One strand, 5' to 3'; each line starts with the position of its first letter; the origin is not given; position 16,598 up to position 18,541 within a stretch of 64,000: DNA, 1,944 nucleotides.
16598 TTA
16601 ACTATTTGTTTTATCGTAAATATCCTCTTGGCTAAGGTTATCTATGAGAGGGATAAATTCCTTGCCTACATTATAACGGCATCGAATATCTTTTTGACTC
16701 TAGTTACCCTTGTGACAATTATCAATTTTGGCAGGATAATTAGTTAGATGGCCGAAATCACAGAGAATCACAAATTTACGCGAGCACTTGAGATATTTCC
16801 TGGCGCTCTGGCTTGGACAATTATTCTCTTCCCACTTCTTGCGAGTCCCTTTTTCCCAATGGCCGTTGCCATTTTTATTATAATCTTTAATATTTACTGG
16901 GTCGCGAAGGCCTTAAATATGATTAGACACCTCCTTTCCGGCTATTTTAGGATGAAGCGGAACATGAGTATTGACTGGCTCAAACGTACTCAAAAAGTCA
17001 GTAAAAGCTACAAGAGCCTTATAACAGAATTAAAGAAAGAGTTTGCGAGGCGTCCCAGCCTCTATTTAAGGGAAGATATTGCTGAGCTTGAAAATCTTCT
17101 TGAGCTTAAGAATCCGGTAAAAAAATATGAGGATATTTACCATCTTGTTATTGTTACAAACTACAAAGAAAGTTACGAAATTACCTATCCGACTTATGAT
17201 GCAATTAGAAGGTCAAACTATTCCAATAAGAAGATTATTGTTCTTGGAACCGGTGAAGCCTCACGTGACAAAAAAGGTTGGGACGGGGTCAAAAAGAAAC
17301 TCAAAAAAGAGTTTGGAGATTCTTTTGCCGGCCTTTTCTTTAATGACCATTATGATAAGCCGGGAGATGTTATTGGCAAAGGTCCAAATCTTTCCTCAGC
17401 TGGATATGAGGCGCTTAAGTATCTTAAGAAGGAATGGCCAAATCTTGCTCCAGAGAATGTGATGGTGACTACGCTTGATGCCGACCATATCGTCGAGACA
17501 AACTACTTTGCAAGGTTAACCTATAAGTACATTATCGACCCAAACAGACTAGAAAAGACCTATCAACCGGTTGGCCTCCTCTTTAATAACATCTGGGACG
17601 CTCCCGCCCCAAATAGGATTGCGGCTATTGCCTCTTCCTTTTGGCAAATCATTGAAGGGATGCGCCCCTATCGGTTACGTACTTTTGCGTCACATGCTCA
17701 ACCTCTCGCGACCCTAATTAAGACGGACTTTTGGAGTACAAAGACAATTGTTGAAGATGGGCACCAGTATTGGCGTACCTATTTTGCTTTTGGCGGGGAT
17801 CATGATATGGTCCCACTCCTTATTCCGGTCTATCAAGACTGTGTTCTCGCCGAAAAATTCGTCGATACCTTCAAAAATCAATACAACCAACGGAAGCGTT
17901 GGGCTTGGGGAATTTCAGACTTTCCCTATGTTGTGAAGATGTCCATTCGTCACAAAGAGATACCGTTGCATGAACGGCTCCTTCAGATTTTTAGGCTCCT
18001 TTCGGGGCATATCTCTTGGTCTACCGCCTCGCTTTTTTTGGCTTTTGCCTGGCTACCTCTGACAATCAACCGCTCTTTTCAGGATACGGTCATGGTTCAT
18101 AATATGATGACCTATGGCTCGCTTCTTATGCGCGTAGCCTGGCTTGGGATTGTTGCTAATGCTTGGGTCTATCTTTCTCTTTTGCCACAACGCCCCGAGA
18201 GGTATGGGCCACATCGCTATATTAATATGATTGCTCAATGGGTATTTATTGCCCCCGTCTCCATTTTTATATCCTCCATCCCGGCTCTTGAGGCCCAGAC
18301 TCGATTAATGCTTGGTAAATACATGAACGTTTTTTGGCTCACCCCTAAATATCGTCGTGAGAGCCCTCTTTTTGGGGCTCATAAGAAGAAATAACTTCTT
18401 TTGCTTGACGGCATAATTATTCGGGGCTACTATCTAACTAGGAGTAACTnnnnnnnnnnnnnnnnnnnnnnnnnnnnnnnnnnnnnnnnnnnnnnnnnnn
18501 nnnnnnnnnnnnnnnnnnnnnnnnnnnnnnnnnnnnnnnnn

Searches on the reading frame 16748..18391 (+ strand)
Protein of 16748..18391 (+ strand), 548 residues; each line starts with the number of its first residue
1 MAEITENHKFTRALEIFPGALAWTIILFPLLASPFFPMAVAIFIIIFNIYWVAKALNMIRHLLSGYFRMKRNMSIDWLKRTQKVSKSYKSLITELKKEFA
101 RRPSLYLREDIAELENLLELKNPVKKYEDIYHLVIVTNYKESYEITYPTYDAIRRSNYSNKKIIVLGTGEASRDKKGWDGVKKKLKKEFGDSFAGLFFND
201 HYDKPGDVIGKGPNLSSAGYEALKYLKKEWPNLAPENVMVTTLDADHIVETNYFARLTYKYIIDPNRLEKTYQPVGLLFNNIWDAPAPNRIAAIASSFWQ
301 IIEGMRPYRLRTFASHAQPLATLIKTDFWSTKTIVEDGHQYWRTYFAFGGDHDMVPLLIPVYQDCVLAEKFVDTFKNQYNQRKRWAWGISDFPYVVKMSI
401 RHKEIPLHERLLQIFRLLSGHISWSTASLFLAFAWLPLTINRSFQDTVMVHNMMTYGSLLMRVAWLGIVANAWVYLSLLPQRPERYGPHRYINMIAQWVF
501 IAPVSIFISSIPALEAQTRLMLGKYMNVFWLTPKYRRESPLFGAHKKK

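Call 45: search_protein_families(library=pfam, proteins=[window:16748-18391:+], max_evalue=0.001)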
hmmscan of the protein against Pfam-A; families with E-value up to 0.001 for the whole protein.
window:16748-18391:+ (548 aa): 1 family
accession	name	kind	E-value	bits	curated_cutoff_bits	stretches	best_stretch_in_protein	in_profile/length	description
PF13632.12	Glyco_trans_2_3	-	0.00046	20.5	27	1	366-456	121-194/198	Glycosyl transferase family group 2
